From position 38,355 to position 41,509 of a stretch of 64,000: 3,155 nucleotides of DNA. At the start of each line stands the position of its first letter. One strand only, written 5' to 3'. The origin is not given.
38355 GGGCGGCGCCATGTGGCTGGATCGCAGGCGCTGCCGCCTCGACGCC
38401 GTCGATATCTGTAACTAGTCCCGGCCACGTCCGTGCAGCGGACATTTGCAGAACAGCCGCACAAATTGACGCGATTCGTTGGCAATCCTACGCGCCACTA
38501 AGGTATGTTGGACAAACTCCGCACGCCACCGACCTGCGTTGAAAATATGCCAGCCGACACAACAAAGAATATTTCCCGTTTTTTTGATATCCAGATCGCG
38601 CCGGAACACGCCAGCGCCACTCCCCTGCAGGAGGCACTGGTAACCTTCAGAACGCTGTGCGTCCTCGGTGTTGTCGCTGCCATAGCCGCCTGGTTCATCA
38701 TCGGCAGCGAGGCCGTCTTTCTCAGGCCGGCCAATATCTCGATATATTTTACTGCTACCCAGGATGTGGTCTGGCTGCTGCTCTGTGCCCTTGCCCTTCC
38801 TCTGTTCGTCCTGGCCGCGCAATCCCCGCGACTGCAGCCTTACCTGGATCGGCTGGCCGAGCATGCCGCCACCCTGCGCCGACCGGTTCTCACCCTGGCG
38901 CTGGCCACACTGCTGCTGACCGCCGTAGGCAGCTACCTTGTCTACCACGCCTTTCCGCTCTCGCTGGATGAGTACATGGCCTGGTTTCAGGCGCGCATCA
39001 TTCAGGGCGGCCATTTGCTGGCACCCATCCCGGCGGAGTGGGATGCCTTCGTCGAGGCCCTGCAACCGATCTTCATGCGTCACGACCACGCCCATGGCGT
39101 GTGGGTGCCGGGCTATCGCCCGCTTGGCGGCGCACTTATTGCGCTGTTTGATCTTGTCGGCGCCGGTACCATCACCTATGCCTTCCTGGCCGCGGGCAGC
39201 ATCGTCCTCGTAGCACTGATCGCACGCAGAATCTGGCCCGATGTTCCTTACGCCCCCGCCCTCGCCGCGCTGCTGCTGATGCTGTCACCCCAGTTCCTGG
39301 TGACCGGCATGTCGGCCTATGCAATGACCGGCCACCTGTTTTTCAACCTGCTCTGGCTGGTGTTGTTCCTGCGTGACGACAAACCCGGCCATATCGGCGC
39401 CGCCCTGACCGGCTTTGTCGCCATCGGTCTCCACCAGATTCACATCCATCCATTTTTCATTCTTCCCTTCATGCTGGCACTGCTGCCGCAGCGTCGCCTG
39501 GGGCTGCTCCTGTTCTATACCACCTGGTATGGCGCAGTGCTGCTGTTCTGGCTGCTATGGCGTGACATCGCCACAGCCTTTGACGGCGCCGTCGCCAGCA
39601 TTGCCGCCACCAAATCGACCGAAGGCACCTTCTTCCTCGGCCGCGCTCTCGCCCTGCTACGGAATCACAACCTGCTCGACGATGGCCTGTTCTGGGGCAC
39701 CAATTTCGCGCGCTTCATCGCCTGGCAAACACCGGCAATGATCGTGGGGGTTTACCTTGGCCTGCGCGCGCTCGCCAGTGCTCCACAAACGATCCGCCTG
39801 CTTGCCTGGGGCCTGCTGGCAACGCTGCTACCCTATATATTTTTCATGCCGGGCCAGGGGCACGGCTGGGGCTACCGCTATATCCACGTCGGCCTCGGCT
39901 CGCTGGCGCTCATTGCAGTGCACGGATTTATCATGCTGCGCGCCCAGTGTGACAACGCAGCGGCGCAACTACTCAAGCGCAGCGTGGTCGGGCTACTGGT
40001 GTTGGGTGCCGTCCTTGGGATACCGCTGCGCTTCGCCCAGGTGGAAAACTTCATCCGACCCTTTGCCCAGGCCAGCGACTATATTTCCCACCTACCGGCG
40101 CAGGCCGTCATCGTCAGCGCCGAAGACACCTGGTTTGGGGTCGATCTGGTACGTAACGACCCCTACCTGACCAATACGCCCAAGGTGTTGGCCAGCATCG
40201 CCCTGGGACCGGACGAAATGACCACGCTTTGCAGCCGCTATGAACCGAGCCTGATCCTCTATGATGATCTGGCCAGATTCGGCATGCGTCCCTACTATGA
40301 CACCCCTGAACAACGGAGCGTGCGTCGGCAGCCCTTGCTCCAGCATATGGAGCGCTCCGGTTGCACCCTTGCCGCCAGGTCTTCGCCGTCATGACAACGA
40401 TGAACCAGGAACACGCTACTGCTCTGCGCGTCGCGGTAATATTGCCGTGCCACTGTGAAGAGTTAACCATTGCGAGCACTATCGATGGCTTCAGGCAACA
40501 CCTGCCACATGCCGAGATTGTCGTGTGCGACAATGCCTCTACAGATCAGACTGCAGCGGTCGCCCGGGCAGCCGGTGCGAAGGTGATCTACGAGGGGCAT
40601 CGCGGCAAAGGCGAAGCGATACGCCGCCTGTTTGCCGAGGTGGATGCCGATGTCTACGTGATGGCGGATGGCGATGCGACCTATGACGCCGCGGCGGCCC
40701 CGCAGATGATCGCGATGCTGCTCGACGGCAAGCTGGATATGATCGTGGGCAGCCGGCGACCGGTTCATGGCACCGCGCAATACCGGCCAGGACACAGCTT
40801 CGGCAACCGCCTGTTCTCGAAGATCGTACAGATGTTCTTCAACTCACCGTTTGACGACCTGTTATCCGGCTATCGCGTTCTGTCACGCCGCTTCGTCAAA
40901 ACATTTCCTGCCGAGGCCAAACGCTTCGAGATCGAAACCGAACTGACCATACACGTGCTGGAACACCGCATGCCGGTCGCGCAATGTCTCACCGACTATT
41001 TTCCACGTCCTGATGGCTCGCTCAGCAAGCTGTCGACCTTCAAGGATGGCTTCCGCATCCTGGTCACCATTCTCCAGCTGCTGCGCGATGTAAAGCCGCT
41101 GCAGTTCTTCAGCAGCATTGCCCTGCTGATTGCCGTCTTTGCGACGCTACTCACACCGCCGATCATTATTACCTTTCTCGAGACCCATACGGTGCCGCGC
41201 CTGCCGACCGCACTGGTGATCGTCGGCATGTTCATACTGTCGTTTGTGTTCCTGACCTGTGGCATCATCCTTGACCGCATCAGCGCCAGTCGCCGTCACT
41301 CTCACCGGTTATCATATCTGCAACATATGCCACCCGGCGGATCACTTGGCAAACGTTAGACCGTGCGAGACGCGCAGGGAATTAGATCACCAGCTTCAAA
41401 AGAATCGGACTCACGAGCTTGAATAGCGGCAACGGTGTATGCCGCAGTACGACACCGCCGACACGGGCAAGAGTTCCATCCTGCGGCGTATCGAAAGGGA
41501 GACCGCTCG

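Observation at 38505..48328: AT-richer nine-gene locus: Arn/Gtr-like periplasmic glycosyl-transfer core with an unusual tailoring set (sulfo-, methyl-, FemAB-type) and an MprF-type flippase-like protein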

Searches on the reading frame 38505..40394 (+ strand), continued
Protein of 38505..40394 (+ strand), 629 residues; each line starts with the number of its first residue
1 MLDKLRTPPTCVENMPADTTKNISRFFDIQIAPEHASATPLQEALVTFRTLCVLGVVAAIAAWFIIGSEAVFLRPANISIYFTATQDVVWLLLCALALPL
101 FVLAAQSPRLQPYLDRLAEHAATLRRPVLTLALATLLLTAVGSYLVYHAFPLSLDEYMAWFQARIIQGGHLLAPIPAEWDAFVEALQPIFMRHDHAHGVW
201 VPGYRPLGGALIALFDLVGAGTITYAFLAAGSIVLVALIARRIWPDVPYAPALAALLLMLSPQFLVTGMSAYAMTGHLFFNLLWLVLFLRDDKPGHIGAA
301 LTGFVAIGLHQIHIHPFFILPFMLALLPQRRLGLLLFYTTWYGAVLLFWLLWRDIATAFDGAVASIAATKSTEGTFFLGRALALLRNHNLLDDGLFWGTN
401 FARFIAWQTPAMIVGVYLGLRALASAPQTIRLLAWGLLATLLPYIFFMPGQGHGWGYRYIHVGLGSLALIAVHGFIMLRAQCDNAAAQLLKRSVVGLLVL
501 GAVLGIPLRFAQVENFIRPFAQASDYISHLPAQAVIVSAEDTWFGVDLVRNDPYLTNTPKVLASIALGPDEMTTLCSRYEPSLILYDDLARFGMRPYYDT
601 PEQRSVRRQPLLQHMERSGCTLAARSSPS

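Call 63: find_related_loci(query=A1, collection=metagenome_contigs, flank=8000)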
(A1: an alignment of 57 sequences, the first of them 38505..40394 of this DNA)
Query A1 (629 aa) in metagenome_contigs; peptide patterns used: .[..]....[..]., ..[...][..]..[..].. (x = any residue, [..] = any of these).
600 stretches matched a pattern (row limit reached: there are more); 489 encode a relative of the query (tblastn E <= 1e-3); the best 80 are kept; 80 distinct loci.
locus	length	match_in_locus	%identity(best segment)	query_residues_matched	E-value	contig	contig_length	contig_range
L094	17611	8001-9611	47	77-620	5e-128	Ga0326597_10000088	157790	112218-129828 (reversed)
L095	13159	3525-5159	41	77-620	1e-112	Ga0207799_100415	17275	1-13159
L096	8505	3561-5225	40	76-623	3e-110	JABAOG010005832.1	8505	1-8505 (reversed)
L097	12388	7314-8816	40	114-620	1e-101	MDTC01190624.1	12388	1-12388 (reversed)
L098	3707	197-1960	37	30-620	1e-95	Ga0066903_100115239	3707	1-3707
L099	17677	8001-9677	39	51-618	2e-92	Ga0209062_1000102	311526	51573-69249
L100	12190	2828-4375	39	78-595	4e-91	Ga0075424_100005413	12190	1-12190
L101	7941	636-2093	41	132-620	1e-90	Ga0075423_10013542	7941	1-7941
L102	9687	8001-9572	36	78-607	6e-91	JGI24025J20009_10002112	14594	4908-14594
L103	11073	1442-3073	39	70-620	7e-90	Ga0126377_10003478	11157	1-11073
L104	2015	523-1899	40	142-603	1e-92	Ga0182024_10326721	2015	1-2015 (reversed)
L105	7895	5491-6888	41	142-608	1e-87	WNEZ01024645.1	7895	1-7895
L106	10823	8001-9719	37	34-620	3e-87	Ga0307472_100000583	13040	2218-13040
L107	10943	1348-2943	37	78-616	5e-87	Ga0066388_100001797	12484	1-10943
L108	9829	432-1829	40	142-608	5e-87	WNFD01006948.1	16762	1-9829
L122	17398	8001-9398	34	114-594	2e-79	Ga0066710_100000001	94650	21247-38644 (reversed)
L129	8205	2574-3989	39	126-594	8e-78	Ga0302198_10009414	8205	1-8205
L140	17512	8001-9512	32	77-594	3e-73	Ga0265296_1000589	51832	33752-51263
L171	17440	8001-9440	34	131-620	1e-66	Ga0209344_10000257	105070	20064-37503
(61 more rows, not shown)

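Call 67: search_protein_families(library=pfam, proteins=[L097:1879-3156:+, L097:9851-11416:+, L097:11173-12186:+, L171:6534-7730:+, L140:10801-11976:+, L140:12087-12962:+, L140:12969-13976:+, L129:4101-4940:+, L129:4880-5845:+, L122:10460-11314:+], max_evalue=0.001)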
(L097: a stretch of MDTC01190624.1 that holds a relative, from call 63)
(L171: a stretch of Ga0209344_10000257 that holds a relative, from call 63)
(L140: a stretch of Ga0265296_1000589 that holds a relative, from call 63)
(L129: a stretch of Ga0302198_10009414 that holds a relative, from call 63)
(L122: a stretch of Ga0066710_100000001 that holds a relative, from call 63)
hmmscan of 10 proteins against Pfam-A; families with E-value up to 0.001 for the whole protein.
L097:1879-3156:+ (426 aa): 0 families

L097:9851-11416:+ (522 aa): 0 families

L097:11173-12186:+ (338 aa): 0 families

L171:6534-7730:+ (399 aa): 5 families
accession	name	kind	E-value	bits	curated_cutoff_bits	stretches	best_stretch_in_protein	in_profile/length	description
PF13439.12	Glyco_transf_4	-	2.9e-16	60.4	28.5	1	36-208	2-169/170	Glycosyltransferase Family 4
PF13692.12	Glyco_trans_1_4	-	1.3e-12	48.7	27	1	222-354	3-140/142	Glycosyl transferases group 1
PF00534.26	Glycos_transf_1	-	1.7e-09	37.9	26.4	1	222-361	17-163/172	Glycosyl transferases group 1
PF13579.12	Glyco_trans_4_4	-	2.7e-08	34.8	29.7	1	36-204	1-158/158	Glycosyl transferase 4-like domain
PF20706.3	GT4-conflict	-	3.6e-08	33.2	26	1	275-365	271-366/385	Family 4 Glycosyltransferase in conflict systems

L140:10801-11976:+ (392 aa): 6 families
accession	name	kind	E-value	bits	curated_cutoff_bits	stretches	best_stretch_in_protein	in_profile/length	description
PF00534.26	Glycos_transf_1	-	3.2e-26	92.3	26.4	1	214-366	4-171/172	Glycosyl transferases group 1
PF13692.12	Glyco_trans_1_4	-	1.6e-22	80.7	27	1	226-350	2-139/142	Glycosyl transferases group 1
PF13439.12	Glyco_transf_4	-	6.2e-19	69.1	28.5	1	32-203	2-170/170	Glycosyltransferase Family 4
PF13579.12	Glyco_trans_4_4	-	7.1e-18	65.9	29.7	1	32-198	1-158/158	Glycosyl transferase 4-like domain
PF20706.3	GT4-conflict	-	2.3e-08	33.9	26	1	280-320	273-313/385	Family 4 Glycosyltransferase in conflict systems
PF13524.12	Glyco_trans_1_2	-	3.2e-06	27.6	25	1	242-374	4-135/144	Glycosyl transferase-like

L140:12087-12962:+ (292 aa): 6 families
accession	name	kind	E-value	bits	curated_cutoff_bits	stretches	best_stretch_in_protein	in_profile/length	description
PF08241.18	Methyltransf_11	-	3.7e-16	60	21.2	1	59-154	1-94/95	Methyltransferase domain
PF13649.12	Methyltransf_25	-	6.4e-14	52.9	27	1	58-151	1-97/97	Methyltransferase domain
PF08242.18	Methyltransf_12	-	8.5e-09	36.5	30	1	59-152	1-97/98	Methyltransferase domain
PF13847.12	Methyltransf_31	-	2.8e-08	34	27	1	57-159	6-113/145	Methyltransferase domain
PF13489.12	Methyltransf_23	-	3e-08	34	27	1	52-204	20-159/164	Methyltransferase domain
PF01209.24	Ubie_methyltran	-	4.5e-05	23.3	20.1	1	46-155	39-151/233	ubiE/COQ5 methyltransferase family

L140:12969-13976:+ (336 aa): 1 family
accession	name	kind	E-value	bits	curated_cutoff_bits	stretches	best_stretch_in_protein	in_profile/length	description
PF03706.18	LPG_synthase_TM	-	7.5e-09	35.9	33.4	1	37-319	3-302/302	Lysylphosphatidylglycerol synthase TM region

L129:4101-4940:+ (280 aa): 5 families
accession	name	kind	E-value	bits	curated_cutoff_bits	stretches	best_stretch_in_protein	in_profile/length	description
PF08241.18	Methyltransf_11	-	2.6e-12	47.7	21.2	1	99-158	32-94/95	Methyltransferase domain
PF13489.12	Methyltransf_23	-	1.7e-10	41.3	27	1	105-253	62-163/164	Methyltransferase domain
PF08242.18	Methyltransf_12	-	9e-06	26.8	30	1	114-156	55-97/98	Methyltransferase domain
PF13649.12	Methyltransf_25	-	2.3e-05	25.4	27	1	110-155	51-97/97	Methyltransferase domain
PF13847.12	Methyltransf_31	-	2.8e-05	24.3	27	1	118-166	69-116/145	Methyltransferase domain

L129:4880-5845:+ (322 aa): 2 families
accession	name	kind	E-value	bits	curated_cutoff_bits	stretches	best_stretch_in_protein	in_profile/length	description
PF00535.33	Glycos_transf_2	-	1.4e-15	58.1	23.3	1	36-139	3-109/168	Glycosyl transferase family 2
PF13641.12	Glyco_tranf_2_3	-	1.9e-06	28.5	27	1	31-217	1-199/230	Glycosyltransferase like family 2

L122:10460-11314:+ (285 aa): 6 families
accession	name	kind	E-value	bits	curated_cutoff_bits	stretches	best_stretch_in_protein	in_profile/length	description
PF08241.18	Methyltransf_11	-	9.9e-14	52.2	21.2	1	138-186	47-95/95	Methyltransferase domain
PF13489.12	Methyltransf_23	-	8.6e-11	42.3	27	1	84-204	5-134/164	Methyltransferase domain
PF08242.18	Methyltransf_12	-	3.4e-08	34.5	30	1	126-183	54-97/98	Methyltransferase domain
PF13649.12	Methyltransf_25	-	5.2e-07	30.7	27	1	139-182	52-97/97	Methyltransferase domain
PF13847.12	Methyltransf_31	-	5.8e-06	26.5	27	1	142-189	63-112/145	Methyltransferase domain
PF05148.21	Methyltransf_8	-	0.00039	20.8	27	1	76-186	48-156/219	Hypothetical methyltransferase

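Call 68: search_protein_representatives(alignment_id=A1)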
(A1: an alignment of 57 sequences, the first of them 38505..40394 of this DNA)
Query: 57 sequences, 584 profile positions. Proteins with E-value up to 0.001 (for the whole library): 3895; up to 1e-10: 1867; up to 1e-30: 931. The best 150 are listed.
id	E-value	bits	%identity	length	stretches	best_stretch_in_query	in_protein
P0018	6.3e-223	757.9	-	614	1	7-571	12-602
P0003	1.1e-213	727.3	-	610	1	9-583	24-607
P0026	3.1e-206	702.8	-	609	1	6-583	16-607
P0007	3.7e-199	679.4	-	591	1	14-582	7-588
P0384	2.5e-197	673.4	-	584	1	8-583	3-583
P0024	3.8e-197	672.8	-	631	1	22-582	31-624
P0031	6.1e-189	645.7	-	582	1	12-583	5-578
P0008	2.8e-188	643.5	-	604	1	14-581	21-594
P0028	4.3e-187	639.6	-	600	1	8-583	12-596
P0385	4.7e-187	639.4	-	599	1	15-570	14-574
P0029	1.1e-186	638.2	-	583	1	14-583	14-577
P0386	2.8e-185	633.6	-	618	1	12-571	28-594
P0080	4.5e-185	632.9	-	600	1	6-566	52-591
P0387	1.6e-184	631.1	-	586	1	10-581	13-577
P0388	3.5e-182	623.3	-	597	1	22-582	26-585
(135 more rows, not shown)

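Call 84: search_dna_similar(query=window:38505-40394:+, collection=plasmids, mode=protein, max_rows=10)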
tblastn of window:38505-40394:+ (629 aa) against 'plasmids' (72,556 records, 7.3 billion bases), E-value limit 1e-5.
Records with a match: 4; places in all: 4; records where one place covers at least 80% of the query: 0.
Best place of each record, by identity: <60% 4.
By first word of the organism name: Novosphingobium 3; Gemmobacter 1.
By predicted mobility (MOB-suite, as given by PLSDB): non-mobilizable 4.
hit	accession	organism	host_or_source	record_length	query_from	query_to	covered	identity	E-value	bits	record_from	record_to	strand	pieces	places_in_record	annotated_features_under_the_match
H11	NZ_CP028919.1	Gemmobacter aquarius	Whole organism,fresh water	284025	142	580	70%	38.7%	5e-40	165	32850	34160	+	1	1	hypothetical protein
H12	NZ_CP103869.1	Novosphingobium humi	pure culture,soil biofilm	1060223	149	623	76%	32.8%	2e-30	135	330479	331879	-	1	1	none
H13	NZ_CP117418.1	Novosphingobium humi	Single cell,Soil from military shooting ...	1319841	149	587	70%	33.9%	2e-29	132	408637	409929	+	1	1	none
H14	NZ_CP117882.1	Novosphingobium sp. KACC 22771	Single cell,soil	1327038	142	576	69%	32.4%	7e-29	130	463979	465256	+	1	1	none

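Call 85: get_annotated_region(hit=H11, flank=8000)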
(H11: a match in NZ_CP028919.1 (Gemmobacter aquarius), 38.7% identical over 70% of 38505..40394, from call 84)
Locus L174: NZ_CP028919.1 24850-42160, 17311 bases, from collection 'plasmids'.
description: Gemmobacter aquarius strain HYN0069 plasmid unnamed1, complete sequence
organism: Gemmobacter aquarius (NCBI taxid 2169400)
taxonomy: Bacteria; Pseudomonadota; Alphaproteobacteria; Rhodobacterales; Paracoccaceae; Gemmobacter; Gemmobacter aquarius
host: -; source: Whole organism,fresh water; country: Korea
typing (MOB-suite, as given by PLSDB): non-mobilizable
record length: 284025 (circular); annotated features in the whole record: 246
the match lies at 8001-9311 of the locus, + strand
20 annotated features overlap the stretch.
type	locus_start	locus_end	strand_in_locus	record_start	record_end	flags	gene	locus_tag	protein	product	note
CDS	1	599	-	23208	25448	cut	-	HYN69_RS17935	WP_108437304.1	glycosyltransferase family 2 protein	-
CDS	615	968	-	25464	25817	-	-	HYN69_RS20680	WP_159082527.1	hypothetical protein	-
CDS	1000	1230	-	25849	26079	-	-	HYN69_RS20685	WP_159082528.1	hypothetical protein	-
CDS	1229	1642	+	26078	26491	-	-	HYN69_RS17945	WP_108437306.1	FdtA/QdtA family cupin domain-containing protein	-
CDS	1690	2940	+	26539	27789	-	-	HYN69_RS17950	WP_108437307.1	glycosyltransferase family 61 protein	GO:0006486 - protein glycosylation [Evidence IEA]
CDS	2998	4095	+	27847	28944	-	-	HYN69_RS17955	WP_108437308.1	DegT/DnrJ/EryC1/StrS family aminotransferase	-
CDS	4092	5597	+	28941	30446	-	-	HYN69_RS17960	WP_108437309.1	O-antigen translocase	-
CDS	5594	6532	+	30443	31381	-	-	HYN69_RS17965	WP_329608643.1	glycosyltransferase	-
CDS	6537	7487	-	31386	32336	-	-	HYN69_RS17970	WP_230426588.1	glycosyltransferase family 2 protein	-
CDS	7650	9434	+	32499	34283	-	-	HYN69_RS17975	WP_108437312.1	hypothetical protein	-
CDS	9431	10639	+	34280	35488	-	-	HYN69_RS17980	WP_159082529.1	glycosyltransferase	-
CDS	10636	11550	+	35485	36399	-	-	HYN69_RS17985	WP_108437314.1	glycosyltransferase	-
CDS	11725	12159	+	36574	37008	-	-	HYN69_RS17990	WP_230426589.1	MarR family transcriptional regulator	-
CDS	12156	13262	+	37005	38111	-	-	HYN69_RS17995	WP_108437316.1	HlyD family secretion protein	GO:0055085 - transmembrane transport [Evidence IEA]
CDS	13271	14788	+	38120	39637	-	-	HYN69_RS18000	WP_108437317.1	DHA2 family efflux MFS transporter permease subunit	GO:0009410 - response to xenobiotic stimulus [Evidence IEA]; GO:0006855 - xenobiotic transmembrane transport [Evidence ...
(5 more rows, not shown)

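Call 90: search_protein_families(library=pfam, proteins=[L174:6537-7487:-], max_evalue=0.01)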
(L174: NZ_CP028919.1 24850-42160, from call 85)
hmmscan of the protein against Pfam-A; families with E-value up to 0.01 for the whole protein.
L174:6537-7487:- (316 aa): 2 families
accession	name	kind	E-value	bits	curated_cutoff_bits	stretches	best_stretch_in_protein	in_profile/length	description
PF00535.33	Glycos_transf_2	-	1.3e-16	61.4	23.3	1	16-168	2-164/168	Glycosyl transferase family 2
PF13641.12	Glyco_tranf_2_3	-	1.5e-07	32.1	27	1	13-159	2-150/230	Glycosyltransferase like family 2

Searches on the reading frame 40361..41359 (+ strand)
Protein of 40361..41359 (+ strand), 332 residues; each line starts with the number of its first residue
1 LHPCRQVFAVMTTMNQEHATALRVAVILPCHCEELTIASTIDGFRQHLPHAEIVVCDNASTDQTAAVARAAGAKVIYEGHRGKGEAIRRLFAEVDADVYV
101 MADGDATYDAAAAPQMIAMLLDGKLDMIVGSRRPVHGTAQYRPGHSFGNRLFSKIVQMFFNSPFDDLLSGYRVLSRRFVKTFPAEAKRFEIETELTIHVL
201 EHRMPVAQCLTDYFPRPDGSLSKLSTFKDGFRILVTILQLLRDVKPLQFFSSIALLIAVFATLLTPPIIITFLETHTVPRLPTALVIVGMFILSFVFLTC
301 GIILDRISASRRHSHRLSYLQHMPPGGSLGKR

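Call 3: search_protein_families(library=pfam, proteins=[window:40361-41359:+], max_evalue=0.01)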
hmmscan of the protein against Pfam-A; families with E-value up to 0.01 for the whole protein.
window:40361-41359:+ (332 aa): 2 families
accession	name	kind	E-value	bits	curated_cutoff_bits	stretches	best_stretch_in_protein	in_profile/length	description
PF00535.33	Glycos_transf_2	-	5.8e-17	62.6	23.3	1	26-179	2-164/168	Glycosyl transferase family 2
PF13641.12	Glyco_tranf_2_3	-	7.8e-06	26.5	27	1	24-130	3-121/230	Glycosyltransferase like family 2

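Call 4: search_protein_families(library=ncbifam, proteins=[window:40361-41359:+], max_evalue=0.01)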
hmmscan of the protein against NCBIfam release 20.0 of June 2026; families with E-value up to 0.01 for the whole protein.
window:40361-41359:+ (332 aa): 10 families
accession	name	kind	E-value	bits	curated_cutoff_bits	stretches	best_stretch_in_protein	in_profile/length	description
TIGR04182.1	glyco_TIGR04182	equivalog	1.5e-55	188.7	325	1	24-314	2-289/293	S-layer glycoprotein N-glycosyltransferase AglJ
NF041391.1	DPhHxTase_Halo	equivalog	7.9e-18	64.2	375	1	50-241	24-209/213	dolichyl-phosphate hexose transferase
NF010496.0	PRK13915.1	equivalog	7.9e-15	54.7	262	1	20-135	29-159/307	glucosyl-3-phosphoglycerate synthase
NF058614.1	PPMAGASynPpgS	equivalog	3e-10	39.9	370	1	24-135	2-116/226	polyprenyl-phospho-N-acetylgalactosaminyl synthase PpgS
TIGR03937.1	PgaC_IcaA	equivalog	4.6e-09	35.7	422.3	1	14-122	37-152/407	poly-beta-1,6-N-acetyl-D-glucosamine synthase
NF041865.1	EpsU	equivalog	8.5e-08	31.6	700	1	18-103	35-126/394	exopolysaccharide biosynthesis GT2 family glycosyltransferase EpsU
NF053846.1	glyco_with_XrtP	equivalog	3.3e-07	29.4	520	1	14-71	33-90/440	XrtP-associated glycosyltransferase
TIGR04283.1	glyco_like_mftF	equivalog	3.6e-07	30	182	1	25-89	2-66/221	TIGR04283 family arsenosugar biosynthesis glycosyltransferase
NF047588.1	GlcsyltransPgfSStrep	equivalog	1.4e-05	24.4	500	1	23-183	2-168/308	glycosyltransferase PgfS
TIGR03469.1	HpnB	hypoth_equivalog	0.0043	16.1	379.25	1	20-74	42-98/386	hopene-associated glycosyltransferase HpnB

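Call 46: search_solved_structures(query=window:40391-41359:+, max_evalue=0.001)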
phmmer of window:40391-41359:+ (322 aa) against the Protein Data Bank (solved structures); distinct sequences matched with E-value up to 0.001: 7.
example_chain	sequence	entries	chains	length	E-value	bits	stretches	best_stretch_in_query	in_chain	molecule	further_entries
5mlz_A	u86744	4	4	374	3.4e-07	33.2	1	10-171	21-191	Dolichol monophosphate mannose synthase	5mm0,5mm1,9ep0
7pdo_A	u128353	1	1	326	4.4e-07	32.8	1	9-136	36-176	Glucosyl-3-phosphoglycerate synthase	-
7p5l_A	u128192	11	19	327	4.4e-07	32.8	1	9-136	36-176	Glucosyl-3-phosphoglycerate synthase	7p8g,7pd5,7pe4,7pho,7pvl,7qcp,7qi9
4y6n_A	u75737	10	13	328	5.2e-07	32.6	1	12-125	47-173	Glucosyl-3-phosphoglycerate synthase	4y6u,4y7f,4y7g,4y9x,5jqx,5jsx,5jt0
3e25_A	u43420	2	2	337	5.5e-07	32.5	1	12-125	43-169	Putative uncharacterized protein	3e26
4ddz_A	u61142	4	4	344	5.7e-07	32.4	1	12-125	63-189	GLUCOSYL-3-PHOSPHOGLYCERATE SYNTHASE (GpgS) | Glucosyl-3-phosphoglycerate synthase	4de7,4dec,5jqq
3ckj_A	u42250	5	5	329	6.4e-07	32.3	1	9-141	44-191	Putative uncharacterized protein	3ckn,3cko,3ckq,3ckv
